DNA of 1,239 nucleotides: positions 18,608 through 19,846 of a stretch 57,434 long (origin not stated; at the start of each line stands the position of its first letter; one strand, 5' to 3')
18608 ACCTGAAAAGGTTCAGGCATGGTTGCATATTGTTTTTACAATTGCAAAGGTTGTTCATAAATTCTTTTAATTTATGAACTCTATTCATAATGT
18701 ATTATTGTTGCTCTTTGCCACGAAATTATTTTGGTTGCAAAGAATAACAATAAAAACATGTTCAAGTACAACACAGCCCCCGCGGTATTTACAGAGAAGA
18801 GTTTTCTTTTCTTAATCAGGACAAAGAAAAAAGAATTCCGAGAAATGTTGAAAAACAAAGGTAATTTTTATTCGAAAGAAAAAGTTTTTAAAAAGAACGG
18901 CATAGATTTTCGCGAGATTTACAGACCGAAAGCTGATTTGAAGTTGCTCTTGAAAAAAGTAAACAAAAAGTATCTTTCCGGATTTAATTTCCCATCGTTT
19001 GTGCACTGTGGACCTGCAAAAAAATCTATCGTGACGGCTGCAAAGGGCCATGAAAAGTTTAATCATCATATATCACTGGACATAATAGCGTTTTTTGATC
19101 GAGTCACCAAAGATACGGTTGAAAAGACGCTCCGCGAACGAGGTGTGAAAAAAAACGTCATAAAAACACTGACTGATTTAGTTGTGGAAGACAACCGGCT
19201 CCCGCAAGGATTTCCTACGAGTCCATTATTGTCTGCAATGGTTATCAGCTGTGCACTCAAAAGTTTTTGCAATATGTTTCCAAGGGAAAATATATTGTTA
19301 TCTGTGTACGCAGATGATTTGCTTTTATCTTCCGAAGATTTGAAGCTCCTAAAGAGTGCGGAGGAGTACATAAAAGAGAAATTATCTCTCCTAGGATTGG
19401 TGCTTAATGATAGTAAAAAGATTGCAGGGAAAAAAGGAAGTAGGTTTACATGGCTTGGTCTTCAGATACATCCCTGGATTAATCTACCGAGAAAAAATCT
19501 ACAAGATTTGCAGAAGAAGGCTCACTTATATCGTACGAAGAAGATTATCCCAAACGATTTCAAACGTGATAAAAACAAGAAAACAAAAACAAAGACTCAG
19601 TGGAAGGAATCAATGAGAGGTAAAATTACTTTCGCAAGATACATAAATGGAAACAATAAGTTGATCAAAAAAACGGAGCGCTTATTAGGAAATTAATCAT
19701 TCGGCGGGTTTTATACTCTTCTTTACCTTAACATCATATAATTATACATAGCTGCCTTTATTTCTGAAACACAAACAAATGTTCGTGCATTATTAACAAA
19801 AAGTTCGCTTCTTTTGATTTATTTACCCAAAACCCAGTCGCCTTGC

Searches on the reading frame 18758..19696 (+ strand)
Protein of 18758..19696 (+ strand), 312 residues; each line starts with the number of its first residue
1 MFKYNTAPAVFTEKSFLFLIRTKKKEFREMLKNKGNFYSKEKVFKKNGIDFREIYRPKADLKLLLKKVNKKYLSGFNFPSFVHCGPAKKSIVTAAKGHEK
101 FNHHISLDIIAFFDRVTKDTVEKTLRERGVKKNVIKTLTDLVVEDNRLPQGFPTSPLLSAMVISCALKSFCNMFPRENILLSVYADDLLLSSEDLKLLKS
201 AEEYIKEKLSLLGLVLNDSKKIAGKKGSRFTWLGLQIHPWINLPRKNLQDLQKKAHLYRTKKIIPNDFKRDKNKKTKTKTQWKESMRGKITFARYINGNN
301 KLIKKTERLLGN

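Call 3: search_protein_families(library=padloc, proteins=[window:18758-19696:+], max_evalue=0.01)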
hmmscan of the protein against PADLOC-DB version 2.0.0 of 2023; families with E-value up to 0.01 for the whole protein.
window:18758-19696:+ (312 aa): 55 families (the best 25 are shown)
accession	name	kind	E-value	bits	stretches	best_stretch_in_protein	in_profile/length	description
PDLC02946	RT_III-A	-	3.4e-42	142.7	1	4-299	28-315/330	-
PDLC02942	RT_III-A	-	8.3e-41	138.2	1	5-310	37-334/341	-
PDLC02943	RT_III-A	-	1.8e-39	133.5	1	5-310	17-315/322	-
PDLC02952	RT_VI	-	1.6e-35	120.8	1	12-298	8-273/279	-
PDLC02941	RT_II-A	-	3.8e-35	119.5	1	13-297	16-282/309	-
PDLC02945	RT_III-A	-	2.9e-33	113.4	2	145-299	199-346/362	-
PDLC03739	RT_Ec107-like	-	4e-33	113.1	1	31-308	30-302/307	retron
PDLC02960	RT-Protease_XI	-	4.3e-33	113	1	12-303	8-307/506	single gene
PDLC02959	RT-Protease_XI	-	4.5e-33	113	1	11-303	9-310/510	single gene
PDLC02940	RT_II-A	-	6.6e-32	108.8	1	27-251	201-424/477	-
PDLC02948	RT_IX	-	1.1e-31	108.1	1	18-270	51-301/317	-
PDLC02962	RT-TIR_XII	-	1.3e-30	104.7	1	19-301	23-318/478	single gene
PDLC02961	RT-TIR_XII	-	6.6e-30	102.4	1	21-301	25-317/475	single gene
PDLC02955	RT_X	-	1.5e-28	97.9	1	20-261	7-245/272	-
PDLC02939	RT_II-A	-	4.7e-28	96.5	1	22-268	13-268/304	-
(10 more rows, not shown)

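Call 4: search_protein_families(library=pfam, proteins=[window:18758-19696:+], max_evalue=0.01)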
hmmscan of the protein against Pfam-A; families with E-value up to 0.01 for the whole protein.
window:18758-19696:+ (312 aa): 2 families
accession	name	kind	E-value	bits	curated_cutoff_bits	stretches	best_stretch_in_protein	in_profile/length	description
PF00078.32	RVT_1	-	5.1e-20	72.5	29.6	1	45-237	2-205/205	Reverse transcriptase (RNA-dependent DNA polymerase)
PF07727.20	RVT_2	-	0.00066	19.8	31.6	1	170-211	153-194/244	Reverse transcriptase (RNA-dependent DNA polymerase)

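Call 9: find_homologous_proteins(query=window:18758-19696:+, max_evalue=1e-10)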
Query window:18758-19696:+ (312 aa): 40 proteins with E <= 1e-10 among 3983 candidates.
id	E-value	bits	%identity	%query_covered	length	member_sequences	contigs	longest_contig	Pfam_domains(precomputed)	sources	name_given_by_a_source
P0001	1.9e-182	623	100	91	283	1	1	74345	PF00078.33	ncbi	-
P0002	2.4e-102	360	55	97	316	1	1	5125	PF00078.33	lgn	-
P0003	1.6e-100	354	54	97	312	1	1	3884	PF00078.33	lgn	-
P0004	6.2e-99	349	54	96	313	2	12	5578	PF00078.33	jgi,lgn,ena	-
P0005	2.8e-98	347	53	97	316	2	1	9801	PF00078.33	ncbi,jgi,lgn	jgi:hypothetical protein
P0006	1.8e-97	344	53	96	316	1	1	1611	PF00078.33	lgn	-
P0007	3.0e-97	344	53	97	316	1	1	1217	PF00078.33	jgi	jgi:RNA-directed DNA polymerase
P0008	1.6e-94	335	50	99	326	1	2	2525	PF00078.33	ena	-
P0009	5.9e-94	333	51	98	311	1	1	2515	PF00078.33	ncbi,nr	ncbi:MAG: Retron-type RNA-directed polymerase [Segetibacter sp.]|nr:Retron-type RNA-directed polymer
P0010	4.2e-93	330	54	96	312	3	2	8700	PF00078.33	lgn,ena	-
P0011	9.7e-92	326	49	97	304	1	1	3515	PF00078.33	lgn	-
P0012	6.0e-91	323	49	100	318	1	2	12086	PF00078.33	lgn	-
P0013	9.8e-91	322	49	97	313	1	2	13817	PF00078.33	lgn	-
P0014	2.8e-89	317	50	96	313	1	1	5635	PF00078.33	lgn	-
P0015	5.0e-87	310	50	97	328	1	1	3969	PF00078.33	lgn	-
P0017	9.6e-87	309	48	97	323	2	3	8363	PF00078.33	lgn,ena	-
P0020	2.8e-85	304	49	93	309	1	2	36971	PF00078.33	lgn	-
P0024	1.7e-84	302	47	98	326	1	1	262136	PF00078.33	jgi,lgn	jgi:hypothetical protein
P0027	5.6e-84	300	48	96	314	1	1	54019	PF00078.33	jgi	-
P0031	9.3e-81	289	49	96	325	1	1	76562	PF00078.33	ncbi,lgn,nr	ncbi:MAG: reverse transcriptase domain-containing protein [bacterium]|nr:reverse transcriptase domai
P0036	4.1e-68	248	42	99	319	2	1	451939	PF00078.33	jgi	jgi:hypothetical protein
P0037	1.1e-59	220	40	96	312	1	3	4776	PF00078.33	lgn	-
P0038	4.1e-59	218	43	96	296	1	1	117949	PF00078.33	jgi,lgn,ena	-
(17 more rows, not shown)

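Call 11: find_related_loci(query=A1, collection=genome_contigs, flank=4000)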
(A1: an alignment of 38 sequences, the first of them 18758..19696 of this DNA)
Query A1 (312 aa) in genome_contigs; peptide patterns used: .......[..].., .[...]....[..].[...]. (x = any residue, [..] = any of these).
33 stretches matched a pattern; 17 encode a relative of the query (tblastn E <= 1e-3); 17 distinct loci.
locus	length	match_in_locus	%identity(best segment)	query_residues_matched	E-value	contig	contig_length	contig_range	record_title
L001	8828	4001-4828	26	45-303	1e-21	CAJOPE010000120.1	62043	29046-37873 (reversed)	uncultured Prevotella sp. isolate Rumen_Coassembly_mag_2071 genome assembly, contig: k87_24876635, whole genome shotgun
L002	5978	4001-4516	29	19-192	9e-19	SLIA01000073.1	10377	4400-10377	MAG: Wenzhouxiangella sp. isolate CSSed165cm_180 CSSed16-5cm-24491, whole genome shotgun sequence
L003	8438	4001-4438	33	52-192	3e-18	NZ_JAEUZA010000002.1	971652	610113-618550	Alkalicoccobacillus gibsonii strain KCCM 41407 NODE_2_length_971652_cov_334.733716, whole genome shotgun sequence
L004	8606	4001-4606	29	22-228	3e-17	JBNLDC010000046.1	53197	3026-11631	MAG: Chitinispirillaceae bacterium isolate C1C2.bin.6.orig k141_2347779, whole genome shotgun sequence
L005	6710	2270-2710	32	52-196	7e-16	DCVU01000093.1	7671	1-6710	MAG TPA_asm: Smithella sp. UBA2180 UBA2180_contig_8936, whole genome shotgun sequence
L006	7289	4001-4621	29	52-252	6e-15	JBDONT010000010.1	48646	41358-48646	MAG: Nautiliaceae bacterium isolate FK190211_WC_175_metabat1_scaf2bin.004 NODE_42_length_48646_cov_13.237247, whole geno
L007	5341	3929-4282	36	46-162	2e-14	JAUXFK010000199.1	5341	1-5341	MAG: Deltaproteobacteria bacterium isolate CSMAG_2901 CSMAG_2901_k117_6214199_length_5341_cov_10.9962, whole genome shot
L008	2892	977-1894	22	2-298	2e-14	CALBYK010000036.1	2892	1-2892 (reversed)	MAG TPA_asm: uncultured Prevotella sp. isolate SRR1747057_bin.11_CONCOCT_v1.1_MAG genome assembly, contig: ERZ808289.547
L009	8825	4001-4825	25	39-298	6e-13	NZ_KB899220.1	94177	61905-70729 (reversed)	Hoylesella loescheii DSM 19665 = JCM 12249 = ATCC 15930 strain DSM 19665 F453DRAFT_scaffold00011.11, whole genome shotgu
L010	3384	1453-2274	24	40-298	7e-13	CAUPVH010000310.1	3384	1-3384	MAG TPA_asm: uncultured Prevotella sp. isolate SRR9684985_bin.1_MetaWRAP_v1.3_MAG genome assembly, contig: ERZ14207288.1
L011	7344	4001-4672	26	42-258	2e-12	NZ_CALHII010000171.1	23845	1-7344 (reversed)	MAG: uncultured Campylobacter sp. isolate ERR589453_bin.1_CONCOCT_v1.1_MAG ERZ772924.320, whole genome shotgun sequence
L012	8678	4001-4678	26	40-258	1e-12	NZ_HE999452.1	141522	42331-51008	Prevotella conceptionensis 9403948, whole genome shotgun sequence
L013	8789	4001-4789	26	52-298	2e-12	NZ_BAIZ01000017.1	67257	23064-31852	Hoylesella shahii DSM 15611 = JCM 12083, whole genome shotgun sequence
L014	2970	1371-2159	22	52-298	4e-12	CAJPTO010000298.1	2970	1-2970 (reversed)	MAG: uncultured Prevotella sp. isolate SRR9217479-mag-bin.9 genome assembly, contig: SRR9217479-mag-bin.9_3531, whole ge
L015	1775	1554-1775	37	80-159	1e-8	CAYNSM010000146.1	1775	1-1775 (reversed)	MAG TPA_asm: uncultured Planctomycetales bacterium isolate SRP278252_co1_54 genome assembly, contig: NODE_156272_length_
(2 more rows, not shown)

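Call 12: find_related_loci(query=A1, collection=metagenome_contigs, flank=4000)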
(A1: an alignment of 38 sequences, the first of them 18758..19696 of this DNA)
Query A1 (312 aa) in metagenome_contigs; peptide patterns used: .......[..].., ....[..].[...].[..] (x = any residue, [..] = any of these).
409 stretches matched a pattern; 144 encode a relative of the query (tblastn E <= 1e-3); the best 80 are kept; 80 distinct loci.
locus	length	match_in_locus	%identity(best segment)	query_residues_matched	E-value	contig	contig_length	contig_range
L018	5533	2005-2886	54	8-305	4e-93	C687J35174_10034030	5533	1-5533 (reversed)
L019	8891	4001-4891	52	8-308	8e-90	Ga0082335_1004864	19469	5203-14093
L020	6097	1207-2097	52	8-308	8e-90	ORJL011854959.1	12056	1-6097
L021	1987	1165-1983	55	8-283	2e-88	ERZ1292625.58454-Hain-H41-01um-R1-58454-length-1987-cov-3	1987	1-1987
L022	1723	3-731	48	64-306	9e-75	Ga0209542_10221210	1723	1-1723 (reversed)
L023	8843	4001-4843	43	6-306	5e-66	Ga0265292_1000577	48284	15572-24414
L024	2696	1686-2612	26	12-303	7e-22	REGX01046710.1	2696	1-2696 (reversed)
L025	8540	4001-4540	34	11-196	4e-19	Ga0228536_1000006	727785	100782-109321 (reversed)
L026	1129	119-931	28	28-309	6e-19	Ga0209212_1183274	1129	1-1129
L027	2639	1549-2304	27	52-309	2e-18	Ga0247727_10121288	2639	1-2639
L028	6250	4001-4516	29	19-192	4e-18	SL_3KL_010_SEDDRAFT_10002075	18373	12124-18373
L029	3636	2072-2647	31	46-237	1e-17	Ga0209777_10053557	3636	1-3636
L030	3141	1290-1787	35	31-192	3e-17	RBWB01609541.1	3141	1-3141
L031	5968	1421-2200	29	29-301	9e-17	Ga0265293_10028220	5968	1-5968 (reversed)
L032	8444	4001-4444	32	52-197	3e-16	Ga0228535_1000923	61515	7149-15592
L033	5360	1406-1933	28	48-227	6e-16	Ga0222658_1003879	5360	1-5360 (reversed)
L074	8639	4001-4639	26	90-297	2e-11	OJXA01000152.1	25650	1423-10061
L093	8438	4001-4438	29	45-192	9e-15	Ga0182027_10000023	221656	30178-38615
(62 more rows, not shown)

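Call 17: find_encoding_contigs(protein=P0002, flank=3000, max_places=3)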
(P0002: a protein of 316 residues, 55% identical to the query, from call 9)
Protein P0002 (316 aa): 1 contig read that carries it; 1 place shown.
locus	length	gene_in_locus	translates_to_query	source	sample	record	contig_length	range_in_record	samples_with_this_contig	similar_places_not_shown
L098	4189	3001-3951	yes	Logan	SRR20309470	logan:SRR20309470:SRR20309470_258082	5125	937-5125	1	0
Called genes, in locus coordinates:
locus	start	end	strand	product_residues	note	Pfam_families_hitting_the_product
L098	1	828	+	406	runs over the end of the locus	-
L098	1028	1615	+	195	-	-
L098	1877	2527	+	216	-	-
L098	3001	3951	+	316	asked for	PF00078:RVT_1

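Call 18: find_encoding_contigs(protein=P0012, flank=3000, max_places=3)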
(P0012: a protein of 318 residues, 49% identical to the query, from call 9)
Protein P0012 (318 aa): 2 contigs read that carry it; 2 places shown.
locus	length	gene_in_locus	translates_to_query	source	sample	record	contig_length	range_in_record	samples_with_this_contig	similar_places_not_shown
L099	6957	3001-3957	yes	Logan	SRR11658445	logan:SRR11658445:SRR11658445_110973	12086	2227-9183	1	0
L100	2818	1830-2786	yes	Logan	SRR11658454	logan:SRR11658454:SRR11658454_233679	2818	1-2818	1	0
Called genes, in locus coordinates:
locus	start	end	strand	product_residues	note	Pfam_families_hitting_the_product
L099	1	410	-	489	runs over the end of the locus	PF00239:Resolvase, PF07508:Recombinase, PF13408:Zn_ribbon_recom (weak)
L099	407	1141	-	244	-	PF23343:REP_ORF2-G2P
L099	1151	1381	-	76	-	-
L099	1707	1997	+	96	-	-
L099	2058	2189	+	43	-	-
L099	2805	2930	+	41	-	-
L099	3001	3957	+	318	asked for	PF00078:RVT_1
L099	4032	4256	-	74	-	-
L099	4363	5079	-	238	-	PF14234:DUF4336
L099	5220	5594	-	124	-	-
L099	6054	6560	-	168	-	-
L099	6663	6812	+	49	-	-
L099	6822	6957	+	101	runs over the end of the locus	PF13376:OmdA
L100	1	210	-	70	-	?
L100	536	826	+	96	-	-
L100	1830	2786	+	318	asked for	PF00078:RVT_1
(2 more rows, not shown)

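Call 19: find_encoding_contigs(protein=P0013, flank=3000, max_places=3)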
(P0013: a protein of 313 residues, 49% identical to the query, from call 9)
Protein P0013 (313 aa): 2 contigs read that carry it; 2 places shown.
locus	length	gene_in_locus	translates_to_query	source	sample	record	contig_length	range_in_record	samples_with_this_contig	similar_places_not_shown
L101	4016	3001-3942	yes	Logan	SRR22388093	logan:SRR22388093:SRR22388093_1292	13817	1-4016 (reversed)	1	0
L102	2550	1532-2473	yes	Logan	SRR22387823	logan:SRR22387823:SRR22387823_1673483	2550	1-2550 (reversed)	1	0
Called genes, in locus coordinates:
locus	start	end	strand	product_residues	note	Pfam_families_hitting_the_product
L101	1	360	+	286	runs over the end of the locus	PF01795:Methyltransf_5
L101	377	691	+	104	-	-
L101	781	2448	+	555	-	PF03717:PBP_dimer (weak), PF00905:Transpeptidase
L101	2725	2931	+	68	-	-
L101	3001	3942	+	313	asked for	PF00078:RVT_1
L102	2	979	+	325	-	?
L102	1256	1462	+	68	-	-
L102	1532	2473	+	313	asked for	PF00078:RVT_1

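Call 20: find_encoding_contigs(protein=P0020, flank=3000, max_places=2)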
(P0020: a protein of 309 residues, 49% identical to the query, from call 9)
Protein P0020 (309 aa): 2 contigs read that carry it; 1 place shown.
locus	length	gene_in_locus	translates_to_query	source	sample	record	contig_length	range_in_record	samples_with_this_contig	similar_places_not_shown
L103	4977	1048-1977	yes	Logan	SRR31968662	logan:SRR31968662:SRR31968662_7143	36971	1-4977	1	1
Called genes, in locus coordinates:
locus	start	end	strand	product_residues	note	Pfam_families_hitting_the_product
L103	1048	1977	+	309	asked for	PF00078:RVT_1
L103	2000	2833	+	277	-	-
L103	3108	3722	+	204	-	-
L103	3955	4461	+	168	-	-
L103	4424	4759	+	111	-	PF01047:MarR (weak)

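Call 21: find_encoding_contigs(protein=P0024, flank=3000, max_places=2)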
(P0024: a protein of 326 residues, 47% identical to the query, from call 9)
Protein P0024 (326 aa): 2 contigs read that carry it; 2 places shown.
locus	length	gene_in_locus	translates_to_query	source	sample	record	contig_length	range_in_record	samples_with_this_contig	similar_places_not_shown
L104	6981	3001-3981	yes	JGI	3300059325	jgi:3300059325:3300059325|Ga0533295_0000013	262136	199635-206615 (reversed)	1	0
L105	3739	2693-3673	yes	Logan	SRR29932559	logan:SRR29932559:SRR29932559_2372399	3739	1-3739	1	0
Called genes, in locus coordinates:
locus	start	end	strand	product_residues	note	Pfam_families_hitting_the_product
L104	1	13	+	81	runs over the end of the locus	-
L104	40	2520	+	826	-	PF00521:DNA_topoisoIV, PF03989:DNA_gyraseA_C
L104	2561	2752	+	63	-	-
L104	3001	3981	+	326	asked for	PF00078:RVT_1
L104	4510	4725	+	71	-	-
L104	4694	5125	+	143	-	PF01588:tRNA_bind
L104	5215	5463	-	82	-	-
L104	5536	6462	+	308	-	PF00389:2-Hacid_dh, PF02826:2-Hacid_dh_C, PF07991:KARI_N (weak)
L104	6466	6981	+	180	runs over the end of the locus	PF00300:His_Phos_1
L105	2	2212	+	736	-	?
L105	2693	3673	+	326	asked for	PF00078:RVT_1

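Call 22: find_encoding_contigs(protein=P0027, flank=3000, max_places=2)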
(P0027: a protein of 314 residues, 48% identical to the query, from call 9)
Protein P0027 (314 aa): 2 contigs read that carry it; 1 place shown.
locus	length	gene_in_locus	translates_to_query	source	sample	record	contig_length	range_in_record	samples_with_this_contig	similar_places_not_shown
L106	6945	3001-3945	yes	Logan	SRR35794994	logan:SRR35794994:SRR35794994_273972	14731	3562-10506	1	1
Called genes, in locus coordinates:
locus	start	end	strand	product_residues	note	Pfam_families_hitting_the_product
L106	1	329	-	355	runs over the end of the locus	PF00389:2-Hacid_dh, PF02826:2-Hacid_dh_C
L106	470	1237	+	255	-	PF01978:TrmB, PF09339:HTH_IclR (weak)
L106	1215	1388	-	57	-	-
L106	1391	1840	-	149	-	-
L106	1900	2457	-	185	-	-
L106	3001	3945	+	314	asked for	PF00078:RVT_1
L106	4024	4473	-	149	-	-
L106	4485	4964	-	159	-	PF13274:SocA_Panacea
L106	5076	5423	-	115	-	-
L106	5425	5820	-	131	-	-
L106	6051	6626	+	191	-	-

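Call 23: find_encoding_contigs(protein=P0031, flank=3000, max_places=2)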
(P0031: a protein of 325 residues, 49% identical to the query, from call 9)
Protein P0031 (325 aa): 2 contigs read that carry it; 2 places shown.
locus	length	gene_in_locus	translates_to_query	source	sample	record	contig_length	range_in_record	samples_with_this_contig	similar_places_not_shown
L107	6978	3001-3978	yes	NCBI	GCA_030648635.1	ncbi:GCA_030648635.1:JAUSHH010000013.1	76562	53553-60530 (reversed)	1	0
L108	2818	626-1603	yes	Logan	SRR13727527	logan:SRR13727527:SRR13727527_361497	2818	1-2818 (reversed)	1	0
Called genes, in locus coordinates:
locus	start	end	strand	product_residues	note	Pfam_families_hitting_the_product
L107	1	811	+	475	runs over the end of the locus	PF00561:Abhydrolase_1 (weak), PF12697:Abhydrolase_6, PF00535:Glycos_transf_2, PF10111:Glyco_tranf_2_2, PF13641:Glyco_tranf_2_3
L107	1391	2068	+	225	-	-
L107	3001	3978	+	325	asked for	PF00078:RVT_1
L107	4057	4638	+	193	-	-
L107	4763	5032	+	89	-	PF01022:HTH_5 (weak), PF25212:HVO_A0114 (weak)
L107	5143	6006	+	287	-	PF01926:MMR_HSR1, PF02421:FeoB_N (weak), PF06071:YchF-GTPase_C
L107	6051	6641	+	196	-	-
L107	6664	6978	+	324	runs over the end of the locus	PF09925:DUF2157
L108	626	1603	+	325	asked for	PF00078:RVT_1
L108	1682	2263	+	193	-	-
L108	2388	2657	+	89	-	PF01022:HTH_5 (weak), PF25212:HVO_A0114 (weak)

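Call 24: find_encoding_contigs(protein=P0036, flank=3000, max_places=2)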
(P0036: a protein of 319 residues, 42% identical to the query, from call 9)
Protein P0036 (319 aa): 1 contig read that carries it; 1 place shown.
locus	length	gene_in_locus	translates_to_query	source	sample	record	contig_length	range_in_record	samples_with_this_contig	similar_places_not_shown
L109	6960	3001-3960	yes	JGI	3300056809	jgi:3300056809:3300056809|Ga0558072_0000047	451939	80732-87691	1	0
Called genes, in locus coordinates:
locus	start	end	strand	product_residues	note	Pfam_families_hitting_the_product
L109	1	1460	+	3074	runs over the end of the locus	PF03534:SpvB, PF13517:FG-GAP_3, PF21722:Gly_rich_2, PF05593:RHS_repeat (weak), PF25788:Ig_Rha78A_N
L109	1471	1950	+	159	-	-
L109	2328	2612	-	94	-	-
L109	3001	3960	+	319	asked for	PF00078:RVT_1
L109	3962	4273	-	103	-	PF04480:DUF559 (weak)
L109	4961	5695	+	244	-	PF23343:REP_ORF2-G2P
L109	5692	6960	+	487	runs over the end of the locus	PF00239:Resolvase, PF07508:Recombinase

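Call 25: find_encoding_contigs(protein=P0038, flank=3000, max_places=2)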
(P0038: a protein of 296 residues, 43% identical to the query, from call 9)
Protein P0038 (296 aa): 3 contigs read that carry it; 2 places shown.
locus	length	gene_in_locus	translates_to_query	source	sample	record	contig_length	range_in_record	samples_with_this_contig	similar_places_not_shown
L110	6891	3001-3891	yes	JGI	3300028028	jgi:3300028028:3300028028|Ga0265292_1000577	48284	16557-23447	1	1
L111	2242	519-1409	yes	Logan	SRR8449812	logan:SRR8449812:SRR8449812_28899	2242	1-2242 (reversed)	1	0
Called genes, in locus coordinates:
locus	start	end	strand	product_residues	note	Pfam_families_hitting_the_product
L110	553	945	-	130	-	-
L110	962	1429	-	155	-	PF00889:EF_TS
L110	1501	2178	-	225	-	PF00318:Ribosomal_S2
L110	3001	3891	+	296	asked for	PF00078:RVT_1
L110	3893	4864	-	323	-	PF03462:PCRF, PF00472:RF-1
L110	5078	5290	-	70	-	PF01197:Ribosomal_L31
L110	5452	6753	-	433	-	PF13406:SLT_2 (faint)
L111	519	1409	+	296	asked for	PF00078:RVT_1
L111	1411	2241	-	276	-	?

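Call 26: find_encoding_contigs(protein=P0017, flank=3000, max_places=2)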
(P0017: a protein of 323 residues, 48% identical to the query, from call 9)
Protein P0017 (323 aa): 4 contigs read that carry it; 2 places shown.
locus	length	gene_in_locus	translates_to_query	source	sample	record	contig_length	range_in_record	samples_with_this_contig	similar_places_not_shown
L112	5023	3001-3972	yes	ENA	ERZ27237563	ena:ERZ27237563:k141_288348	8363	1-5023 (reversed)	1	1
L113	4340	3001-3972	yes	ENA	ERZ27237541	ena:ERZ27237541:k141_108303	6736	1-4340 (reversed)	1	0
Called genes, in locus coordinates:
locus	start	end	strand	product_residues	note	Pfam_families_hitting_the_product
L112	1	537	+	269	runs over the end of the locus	PF02086:MethyltransfD12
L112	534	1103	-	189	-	-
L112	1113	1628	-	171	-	-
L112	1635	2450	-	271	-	PF01555:N6_N4_Mtase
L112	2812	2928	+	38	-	-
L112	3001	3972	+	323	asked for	PF00078:RVT_1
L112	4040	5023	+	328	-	?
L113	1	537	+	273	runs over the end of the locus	PF02086:MethyltransfD12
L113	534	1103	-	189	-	-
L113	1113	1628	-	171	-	-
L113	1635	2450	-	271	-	PF01555:N6_N4_Mtase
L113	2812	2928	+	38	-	-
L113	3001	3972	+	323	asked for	PF00078:RVT_1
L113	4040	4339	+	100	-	?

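Call 27: find_encoding_contigs(protein=P0037, flank=3000, max_places=2)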
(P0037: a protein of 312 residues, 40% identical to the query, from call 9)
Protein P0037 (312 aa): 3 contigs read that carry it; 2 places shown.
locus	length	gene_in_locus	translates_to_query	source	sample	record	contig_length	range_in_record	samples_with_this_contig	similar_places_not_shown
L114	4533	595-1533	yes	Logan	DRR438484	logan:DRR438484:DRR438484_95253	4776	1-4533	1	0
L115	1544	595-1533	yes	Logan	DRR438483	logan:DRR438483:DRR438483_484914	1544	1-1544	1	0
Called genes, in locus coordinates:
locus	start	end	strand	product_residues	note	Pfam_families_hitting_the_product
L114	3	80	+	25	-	?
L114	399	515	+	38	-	-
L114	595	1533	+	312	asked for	PF00078:RVT_1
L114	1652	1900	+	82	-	-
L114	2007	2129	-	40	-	-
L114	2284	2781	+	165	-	-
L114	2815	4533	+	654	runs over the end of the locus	?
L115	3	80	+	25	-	?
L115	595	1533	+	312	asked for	PF00078:RVT_1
